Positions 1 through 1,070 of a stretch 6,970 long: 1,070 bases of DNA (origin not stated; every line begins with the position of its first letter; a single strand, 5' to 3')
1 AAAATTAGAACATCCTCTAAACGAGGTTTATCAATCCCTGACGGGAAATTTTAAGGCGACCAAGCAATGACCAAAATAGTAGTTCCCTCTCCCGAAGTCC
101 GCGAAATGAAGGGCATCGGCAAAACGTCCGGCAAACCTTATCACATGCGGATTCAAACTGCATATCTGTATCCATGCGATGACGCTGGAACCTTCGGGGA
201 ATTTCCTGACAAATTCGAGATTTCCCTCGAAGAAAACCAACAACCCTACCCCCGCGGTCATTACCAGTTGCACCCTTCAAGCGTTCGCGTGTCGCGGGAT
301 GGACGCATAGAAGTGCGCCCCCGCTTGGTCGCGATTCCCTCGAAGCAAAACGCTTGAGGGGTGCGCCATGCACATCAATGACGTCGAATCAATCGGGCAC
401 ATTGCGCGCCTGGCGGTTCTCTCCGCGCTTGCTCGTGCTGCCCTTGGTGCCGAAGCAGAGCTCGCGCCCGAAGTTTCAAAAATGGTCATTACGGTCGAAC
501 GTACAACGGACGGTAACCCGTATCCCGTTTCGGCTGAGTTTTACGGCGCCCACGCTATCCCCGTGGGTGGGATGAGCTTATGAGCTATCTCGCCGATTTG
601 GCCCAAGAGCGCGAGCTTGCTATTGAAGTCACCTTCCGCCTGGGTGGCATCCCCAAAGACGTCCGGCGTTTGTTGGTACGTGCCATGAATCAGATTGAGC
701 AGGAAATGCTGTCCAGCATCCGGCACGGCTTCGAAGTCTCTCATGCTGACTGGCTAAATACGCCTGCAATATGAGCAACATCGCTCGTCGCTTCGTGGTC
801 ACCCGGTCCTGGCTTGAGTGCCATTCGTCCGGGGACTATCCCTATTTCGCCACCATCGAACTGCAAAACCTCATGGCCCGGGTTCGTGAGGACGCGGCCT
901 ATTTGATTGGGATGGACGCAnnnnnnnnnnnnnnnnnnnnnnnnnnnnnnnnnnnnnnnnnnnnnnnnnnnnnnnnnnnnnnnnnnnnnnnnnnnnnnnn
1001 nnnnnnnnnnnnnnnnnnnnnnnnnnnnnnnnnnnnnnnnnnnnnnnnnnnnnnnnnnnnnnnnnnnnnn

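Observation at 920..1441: Minimal cytosine-5 methyltransferase-like protein without motif I or a target-recognition domain, encoded by a ssDNA phage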

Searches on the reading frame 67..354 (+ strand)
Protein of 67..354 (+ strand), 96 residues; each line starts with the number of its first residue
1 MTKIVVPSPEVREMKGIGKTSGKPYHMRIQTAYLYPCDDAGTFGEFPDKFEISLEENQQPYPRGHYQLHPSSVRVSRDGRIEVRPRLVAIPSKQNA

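Call 5: search_protein_families(library=pfam, proteins=[window:67-354:+], max_evalue=1)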
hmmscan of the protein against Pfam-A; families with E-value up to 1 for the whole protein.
window:67-354:+ (96 aa): 2 families
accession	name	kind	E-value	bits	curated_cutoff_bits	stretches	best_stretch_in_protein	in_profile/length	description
PF02303.23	Phage_DNA_bind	-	1e-13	51.8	25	1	3-86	4-81/82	Helix-destabilising protein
PF17878.8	ssDBP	-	0.0011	19.3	27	1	20-84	17-72/81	Phage single-stranded DNA-binding protein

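Call 6: search_protein_families(library=phrogs, proteins=[window:67-354:+], max_evalue=0.1)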
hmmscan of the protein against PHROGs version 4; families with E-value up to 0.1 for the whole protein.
window:67-354:+ (96 aa): 2 families
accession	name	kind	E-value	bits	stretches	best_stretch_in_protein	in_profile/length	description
phrog_1199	-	DNA, RNA and nucleotide metabolism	1.3e-17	64.7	1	3-94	5-90/98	single strand DNA binding protein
phrog_2866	-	DNA, RNA and nucleotide metabolism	0.00092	20.3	1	11-84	18-89/122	single strand DNA binding protein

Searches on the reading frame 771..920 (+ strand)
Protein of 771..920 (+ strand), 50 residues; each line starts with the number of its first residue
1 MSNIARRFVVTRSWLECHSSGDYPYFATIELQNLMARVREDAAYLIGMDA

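Call 5: search_protein_families(library=pfam, proteins=[window:771-920:+], max_evalue=1)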
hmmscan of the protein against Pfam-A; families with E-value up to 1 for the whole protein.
window:771-920:+ (50 aa): 0 families

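Call 6: search_protein_families(library=phrogs, proteins=[window:771-920:+], max_evalue=0.1)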
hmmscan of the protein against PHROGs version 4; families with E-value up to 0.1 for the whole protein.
window:771-920:+ (50 aa): 0 families

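Call 7: search_protein_families(library=ncbifam, proteins=[window:771-920:+], max_evalue=10)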
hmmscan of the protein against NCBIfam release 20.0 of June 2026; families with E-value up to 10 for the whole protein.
window:771-920:+ (50 aa): 0 families

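Call 8: search_protein_families(library=padloc, proteins=[window:771-920:+], max_evalue=10)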
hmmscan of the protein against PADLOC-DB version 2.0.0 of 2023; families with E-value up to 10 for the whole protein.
window:771-920:+ (50 aa): 0 families
